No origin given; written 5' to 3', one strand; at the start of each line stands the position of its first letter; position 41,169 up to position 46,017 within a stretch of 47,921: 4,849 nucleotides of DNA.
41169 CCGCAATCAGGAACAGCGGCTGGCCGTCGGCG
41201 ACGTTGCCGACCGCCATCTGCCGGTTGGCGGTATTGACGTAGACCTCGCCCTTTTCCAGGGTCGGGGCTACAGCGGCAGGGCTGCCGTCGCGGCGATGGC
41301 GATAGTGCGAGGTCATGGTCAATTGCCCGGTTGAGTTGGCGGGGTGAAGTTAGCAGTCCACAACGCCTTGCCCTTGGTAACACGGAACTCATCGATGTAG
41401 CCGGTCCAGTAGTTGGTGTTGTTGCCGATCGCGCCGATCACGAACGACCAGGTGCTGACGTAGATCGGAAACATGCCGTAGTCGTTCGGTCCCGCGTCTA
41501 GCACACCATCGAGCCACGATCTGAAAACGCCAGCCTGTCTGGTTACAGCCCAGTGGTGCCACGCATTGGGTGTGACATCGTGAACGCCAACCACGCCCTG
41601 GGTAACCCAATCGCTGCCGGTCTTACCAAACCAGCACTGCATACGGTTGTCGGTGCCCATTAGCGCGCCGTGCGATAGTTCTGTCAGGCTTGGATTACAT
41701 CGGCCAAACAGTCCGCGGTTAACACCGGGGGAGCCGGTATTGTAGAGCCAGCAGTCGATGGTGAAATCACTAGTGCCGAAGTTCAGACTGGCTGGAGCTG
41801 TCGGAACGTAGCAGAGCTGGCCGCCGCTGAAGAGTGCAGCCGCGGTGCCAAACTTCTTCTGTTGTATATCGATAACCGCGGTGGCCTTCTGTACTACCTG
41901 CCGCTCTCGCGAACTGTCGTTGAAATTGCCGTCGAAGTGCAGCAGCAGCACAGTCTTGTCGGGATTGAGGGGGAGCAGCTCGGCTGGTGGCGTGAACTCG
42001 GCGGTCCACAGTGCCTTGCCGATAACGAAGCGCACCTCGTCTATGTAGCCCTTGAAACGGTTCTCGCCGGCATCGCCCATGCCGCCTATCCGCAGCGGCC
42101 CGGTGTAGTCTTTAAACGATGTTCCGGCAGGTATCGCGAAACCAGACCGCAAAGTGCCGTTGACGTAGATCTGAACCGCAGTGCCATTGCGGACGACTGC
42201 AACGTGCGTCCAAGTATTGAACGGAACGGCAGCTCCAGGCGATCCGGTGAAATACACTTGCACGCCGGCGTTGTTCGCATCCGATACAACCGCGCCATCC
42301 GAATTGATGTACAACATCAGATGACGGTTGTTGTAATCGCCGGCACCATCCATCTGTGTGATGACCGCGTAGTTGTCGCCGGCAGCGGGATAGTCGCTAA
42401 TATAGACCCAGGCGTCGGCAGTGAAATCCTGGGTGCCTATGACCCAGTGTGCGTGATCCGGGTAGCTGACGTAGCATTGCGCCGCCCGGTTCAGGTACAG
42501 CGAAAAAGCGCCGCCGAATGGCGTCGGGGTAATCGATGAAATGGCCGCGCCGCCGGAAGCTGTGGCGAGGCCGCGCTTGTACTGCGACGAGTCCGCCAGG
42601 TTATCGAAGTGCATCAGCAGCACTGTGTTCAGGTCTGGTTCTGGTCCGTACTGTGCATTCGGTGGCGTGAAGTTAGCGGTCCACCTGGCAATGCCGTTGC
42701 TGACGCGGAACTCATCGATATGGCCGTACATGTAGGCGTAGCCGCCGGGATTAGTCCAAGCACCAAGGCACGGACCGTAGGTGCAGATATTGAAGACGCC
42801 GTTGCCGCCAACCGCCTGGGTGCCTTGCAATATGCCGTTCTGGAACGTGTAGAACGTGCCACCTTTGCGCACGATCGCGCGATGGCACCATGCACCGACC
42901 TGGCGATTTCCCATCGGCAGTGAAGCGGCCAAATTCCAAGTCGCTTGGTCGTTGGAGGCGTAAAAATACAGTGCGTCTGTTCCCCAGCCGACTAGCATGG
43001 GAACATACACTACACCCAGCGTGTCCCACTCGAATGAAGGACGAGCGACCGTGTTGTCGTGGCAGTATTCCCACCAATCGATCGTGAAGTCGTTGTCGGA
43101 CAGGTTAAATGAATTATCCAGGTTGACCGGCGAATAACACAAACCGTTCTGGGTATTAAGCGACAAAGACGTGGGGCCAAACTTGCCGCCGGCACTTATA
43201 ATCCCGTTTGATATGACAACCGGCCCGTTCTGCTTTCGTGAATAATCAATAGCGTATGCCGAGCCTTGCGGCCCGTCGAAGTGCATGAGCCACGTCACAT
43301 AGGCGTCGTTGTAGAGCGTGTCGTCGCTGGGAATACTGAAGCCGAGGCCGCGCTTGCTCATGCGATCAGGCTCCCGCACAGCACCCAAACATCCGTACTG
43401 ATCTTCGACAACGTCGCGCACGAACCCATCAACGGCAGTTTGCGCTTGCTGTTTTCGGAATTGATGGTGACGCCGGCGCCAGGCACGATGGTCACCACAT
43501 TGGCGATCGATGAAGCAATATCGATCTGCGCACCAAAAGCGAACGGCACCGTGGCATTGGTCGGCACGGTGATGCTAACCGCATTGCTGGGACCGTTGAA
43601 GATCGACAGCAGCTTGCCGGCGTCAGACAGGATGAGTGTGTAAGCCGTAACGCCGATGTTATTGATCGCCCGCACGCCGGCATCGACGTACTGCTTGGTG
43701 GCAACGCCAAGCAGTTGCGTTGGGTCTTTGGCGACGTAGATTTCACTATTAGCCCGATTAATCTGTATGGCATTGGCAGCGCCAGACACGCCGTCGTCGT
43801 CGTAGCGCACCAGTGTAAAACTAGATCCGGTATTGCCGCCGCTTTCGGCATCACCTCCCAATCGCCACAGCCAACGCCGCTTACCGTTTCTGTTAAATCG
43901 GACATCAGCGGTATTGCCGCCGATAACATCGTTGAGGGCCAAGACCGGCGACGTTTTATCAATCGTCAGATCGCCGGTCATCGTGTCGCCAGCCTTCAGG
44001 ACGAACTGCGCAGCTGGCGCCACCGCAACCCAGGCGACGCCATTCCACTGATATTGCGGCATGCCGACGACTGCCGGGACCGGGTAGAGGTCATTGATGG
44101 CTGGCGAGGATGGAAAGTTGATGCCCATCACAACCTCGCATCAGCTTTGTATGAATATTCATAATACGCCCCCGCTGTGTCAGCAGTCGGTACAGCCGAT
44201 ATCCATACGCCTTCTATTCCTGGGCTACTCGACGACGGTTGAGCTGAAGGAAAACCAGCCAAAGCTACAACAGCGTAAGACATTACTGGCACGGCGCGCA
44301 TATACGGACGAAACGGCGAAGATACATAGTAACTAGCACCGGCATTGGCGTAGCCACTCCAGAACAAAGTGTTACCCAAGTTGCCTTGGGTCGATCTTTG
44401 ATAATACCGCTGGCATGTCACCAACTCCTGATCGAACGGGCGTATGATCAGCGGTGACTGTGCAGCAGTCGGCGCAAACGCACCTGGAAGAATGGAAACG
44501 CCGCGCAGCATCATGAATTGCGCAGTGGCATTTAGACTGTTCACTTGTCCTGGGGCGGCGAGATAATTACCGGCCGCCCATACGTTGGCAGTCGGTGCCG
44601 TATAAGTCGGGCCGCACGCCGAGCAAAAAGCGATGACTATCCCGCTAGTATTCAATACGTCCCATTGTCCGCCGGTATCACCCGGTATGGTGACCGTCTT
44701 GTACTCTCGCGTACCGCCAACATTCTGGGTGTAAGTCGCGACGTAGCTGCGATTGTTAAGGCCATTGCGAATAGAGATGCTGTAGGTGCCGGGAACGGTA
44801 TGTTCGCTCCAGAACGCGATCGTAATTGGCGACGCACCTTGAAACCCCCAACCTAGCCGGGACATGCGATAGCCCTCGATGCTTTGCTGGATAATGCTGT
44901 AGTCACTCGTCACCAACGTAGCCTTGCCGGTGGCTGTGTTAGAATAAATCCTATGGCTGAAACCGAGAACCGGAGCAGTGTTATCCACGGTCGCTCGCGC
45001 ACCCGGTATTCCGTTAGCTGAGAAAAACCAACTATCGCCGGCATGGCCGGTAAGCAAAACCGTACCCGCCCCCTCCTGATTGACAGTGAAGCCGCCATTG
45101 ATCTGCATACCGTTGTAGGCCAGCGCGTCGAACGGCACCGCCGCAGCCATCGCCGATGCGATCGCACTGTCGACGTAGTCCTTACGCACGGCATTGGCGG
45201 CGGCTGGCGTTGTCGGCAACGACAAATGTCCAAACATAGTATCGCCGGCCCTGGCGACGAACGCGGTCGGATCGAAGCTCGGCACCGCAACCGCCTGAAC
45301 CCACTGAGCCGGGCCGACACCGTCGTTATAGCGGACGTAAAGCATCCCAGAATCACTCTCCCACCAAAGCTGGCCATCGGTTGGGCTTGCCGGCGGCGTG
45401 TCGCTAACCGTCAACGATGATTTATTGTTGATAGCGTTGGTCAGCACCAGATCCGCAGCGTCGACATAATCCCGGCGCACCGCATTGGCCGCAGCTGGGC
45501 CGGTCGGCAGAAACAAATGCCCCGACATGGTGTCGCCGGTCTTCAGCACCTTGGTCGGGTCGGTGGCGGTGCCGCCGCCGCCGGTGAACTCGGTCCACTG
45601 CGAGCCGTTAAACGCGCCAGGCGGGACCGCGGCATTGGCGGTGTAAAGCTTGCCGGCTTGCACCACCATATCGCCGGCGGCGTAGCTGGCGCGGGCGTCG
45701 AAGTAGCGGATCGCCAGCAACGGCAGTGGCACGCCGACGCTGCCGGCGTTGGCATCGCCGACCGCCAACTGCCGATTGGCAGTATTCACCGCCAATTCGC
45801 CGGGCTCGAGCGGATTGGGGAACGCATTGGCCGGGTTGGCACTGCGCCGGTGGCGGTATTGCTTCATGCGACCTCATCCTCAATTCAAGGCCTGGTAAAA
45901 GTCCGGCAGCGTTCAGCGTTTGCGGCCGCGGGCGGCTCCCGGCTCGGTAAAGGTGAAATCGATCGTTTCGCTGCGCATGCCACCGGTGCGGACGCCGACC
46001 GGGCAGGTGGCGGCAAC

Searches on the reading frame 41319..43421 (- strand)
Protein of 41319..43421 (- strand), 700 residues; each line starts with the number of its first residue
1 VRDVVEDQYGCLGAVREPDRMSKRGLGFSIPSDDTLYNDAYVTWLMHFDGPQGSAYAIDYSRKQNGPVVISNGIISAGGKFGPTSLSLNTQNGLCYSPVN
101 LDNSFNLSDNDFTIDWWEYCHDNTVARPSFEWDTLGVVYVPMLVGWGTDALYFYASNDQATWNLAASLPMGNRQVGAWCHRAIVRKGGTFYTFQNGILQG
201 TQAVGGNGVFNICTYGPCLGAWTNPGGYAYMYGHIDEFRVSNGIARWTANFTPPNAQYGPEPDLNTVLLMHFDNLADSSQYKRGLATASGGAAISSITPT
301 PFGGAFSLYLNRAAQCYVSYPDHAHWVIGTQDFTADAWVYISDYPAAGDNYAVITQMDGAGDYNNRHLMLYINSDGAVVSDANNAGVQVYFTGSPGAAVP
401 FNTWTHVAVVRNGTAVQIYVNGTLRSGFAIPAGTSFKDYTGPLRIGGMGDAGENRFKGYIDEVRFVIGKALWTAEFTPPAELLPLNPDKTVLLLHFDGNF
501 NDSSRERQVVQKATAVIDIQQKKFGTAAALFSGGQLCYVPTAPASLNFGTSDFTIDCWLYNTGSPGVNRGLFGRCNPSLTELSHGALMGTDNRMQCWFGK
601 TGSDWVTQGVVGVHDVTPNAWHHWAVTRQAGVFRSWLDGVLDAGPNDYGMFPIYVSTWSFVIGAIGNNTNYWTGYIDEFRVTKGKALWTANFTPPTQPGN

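Call 14: search_protein_families(library=phrogs, proteins=[window:41319-43421:-], max_evalue=0.001)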
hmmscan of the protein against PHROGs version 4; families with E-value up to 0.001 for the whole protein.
window:41319-43421:- (700 aa): 12 families
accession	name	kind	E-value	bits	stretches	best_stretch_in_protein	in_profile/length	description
phrog_3545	-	unknown function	5.2e-80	270.9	3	488-698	750-975/1115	-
phrog_24074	-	unknown function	7.8e-75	253.7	3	274-488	429-628/892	-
phrog_13163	-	tail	1.3e-57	196.5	3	297-500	545-733/976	baseplate wedge subunit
phrog_18802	-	head and packaging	2.4e-49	168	3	285-499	824-1019/3007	virion structural protein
phrog_38322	-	unknown function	3.2e-47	162.5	3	488-698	295-502/506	-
phrog_701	-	head and packaging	2.7e-40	137.2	3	288-502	4045-4240/6136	virion structural protein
phrog_1469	-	tail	4.3e-37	127.8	3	324-499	560-720/2607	baseplate wedge subunit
phrog_8510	-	head and packaging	4.3e-33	115.2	2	98-465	553-883/1348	virion structural protein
phrog_32294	-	tail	4.2e-32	110.9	3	514-696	432-604/2435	baseplate wedge subunit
phrog_19601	-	tail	4.3e-32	111.3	3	305-501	660-842/2043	baseplate wedge subunit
phrog_11583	-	unknown function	1.2e-17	63.2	3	327-479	1185-1326/2796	-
phrog_37978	-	unknown function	2.1e-10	41.1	1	327-426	200-302/564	-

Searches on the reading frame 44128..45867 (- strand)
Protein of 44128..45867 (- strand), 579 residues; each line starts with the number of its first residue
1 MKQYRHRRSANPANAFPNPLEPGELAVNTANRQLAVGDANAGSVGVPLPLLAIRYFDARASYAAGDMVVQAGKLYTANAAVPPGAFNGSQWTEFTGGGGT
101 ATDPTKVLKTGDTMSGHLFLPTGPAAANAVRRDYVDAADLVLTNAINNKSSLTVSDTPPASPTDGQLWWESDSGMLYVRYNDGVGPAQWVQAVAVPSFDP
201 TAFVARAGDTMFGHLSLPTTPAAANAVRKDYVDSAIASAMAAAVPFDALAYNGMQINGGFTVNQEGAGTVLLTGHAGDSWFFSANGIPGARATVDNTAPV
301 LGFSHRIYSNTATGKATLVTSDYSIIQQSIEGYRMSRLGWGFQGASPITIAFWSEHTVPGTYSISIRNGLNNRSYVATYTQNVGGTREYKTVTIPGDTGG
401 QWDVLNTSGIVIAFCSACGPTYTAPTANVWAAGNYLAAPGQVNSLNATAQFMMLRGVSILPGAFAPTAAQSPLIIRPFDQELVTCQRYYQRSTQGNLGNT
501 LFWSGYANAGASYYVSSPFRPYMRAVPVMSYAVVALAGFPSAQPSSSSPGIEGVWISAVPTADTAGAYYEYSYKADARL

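Call 14: search_protein_families(library=phrogs, proteins=[window:44128-45867:-], max_evalue=0.001)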
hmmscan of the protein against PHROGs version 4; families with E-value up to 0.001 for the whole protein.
window:44128-45867:- (579 aa): 6 families
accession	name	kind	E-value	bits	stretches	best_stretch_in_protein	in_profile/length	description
phrog_4492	-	tail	1.1e-26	94.4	1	243-577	784-1094/1096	tail fiber protein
phrog_15416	-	unknown function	1.9e-09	38.1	1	151-199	293-341/478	-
phrog_9729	-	tail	3.4e-08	33.6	1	149-197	585-632/750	tail fiber protein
phrog_28838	-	unknown function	3.6e-06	26.8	1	471-578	552-659/661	-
phrog_21722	-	tail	6.8e-05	22.6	0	100-174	367-446/576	long tail fiber protein distal subunit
phrog_3304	-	tail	0.00027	21.8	1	149-194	124-168/177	L-shaped tail fiber protein assembly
